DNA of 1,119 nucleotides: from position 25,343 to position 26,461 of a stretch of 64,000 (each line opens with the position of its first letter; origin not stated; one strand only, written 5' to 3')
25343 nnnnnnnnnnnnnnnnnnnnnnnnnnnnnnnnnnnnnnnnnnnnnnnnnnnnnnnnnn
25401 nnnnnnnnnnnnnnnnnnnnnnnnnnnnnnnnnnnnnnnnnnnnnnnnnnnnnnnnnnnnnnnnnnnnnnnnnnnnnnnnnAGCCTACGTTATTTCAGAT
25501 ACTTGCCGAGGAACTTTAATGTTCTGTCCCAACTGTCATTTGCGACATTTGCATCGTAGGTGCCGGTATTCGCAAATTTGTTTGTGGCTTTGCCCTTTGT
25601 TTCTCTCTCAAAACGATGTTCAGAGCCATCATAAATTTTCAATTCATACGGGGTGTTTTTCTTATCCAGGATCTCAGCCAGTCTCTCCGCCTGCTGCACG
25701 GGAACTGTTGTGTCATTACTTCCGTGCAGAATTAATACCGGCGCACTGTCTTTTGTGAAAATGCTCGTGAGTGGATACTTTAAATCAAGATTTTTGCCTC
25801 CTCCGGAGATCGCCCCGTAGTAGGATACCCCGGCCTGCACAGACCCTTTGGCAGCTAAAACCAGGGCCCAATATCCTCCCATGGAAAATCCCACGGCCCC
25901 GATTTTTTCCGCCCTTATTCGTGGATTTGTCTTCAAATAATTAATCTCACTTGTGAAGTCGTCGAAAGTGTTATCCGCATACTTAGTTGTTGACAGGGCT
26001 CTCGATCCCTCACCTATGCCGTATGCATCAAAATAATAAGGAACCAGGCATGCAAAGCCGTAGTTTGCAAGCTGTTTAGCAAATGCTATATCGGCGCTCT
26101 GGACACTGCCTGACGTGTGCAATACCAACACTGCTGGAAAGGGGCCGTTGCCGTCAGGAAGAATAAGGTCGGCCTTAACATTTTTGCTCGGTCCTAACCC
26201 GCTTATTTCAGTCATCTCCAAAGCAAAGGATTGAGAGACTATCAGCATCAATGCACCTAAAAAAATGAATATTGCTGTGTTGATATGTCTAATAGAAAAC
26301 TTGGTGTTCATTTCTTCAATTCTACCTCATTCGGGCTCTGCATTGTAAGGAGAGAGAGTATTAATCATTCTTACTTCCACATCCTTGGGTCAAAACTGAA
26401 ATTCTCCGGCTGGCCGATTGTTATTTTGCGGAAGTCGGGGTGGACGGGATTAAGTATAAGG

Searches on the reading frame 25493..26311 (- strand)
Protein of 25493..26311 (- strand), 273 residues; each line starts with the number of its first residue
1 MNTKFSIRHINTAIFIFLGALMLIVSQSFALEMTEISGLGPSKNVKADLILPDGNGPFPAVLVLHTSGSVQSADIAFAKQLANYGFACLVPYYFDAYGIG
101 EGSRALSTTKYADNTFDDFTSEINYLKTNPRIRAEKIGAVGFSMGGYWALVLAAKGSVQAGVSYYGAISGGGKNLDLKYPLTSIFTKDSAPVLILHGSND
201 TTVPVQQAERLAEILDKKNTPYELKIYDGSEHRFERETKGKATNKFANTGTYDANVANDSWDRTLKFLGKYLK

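Call 7: search_protein_families(library=pfam, proteins=[window:25493-26311:-], max_evalue=0.001)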
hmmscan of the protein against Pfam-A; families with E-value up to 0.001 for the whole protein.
window:25493-26311:- (273 aa): 10 families
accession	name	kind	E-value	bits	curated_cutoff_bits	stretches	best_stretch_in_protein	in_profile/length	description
PF01738.24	DLH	-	3.9e-33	115.3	21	1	47-272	3-217/217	Dienelactone hydrolase family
PF00326.27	Peptidase_S9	-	1.1e-17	64.6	22.6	2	188-240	143-195/213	Prolyl oligopeptidase family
PF12146.15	Hydrolase_4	-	3e-11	43.5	27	2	187-238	189-238/239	Serine aminopeptidase, S33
PF02230.22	Abhydrolase_2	-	3.6e-10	40.5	23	1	91-237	64-204/217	Phospholipase/Carboxylesterase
PF20434.5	BD-FAE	-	2.1e-09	37.7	26.8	1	183-214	184-214/215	BD-FAE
PF00561.26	Abhydrolase_1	-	5.5e-09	36.5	25.8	1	59-155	1-89/245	alpha/beta hydrolase fold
PF08840.17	BAAT_C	-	8e-07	29.7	20.9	1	119-185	6-73/210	BAAT / Acyl-CoA thioester hydrolase C terminal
PF02129.25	Peptidase_S15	-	4e-05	23.9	23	0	45-157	5-117/262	X-Pro dipeptidyl-peptidase (S15 family)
PF03959.19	FSH1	-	8e-05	22.9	21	1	112-218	78-189/211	Serine hydrolase (FSH1)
PF00756.26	Esterase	-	0.00036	20.8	22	0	105-155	84-135/251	Putative esterase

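Call 80: search_protein_families(library=padloc, proteins=[window:25493-26311:-], max_evalue=0.001)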
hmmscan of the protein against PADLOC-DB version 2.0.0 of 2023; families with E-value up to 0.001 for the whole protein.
window:25493-26311:- (273 aa): 0 families
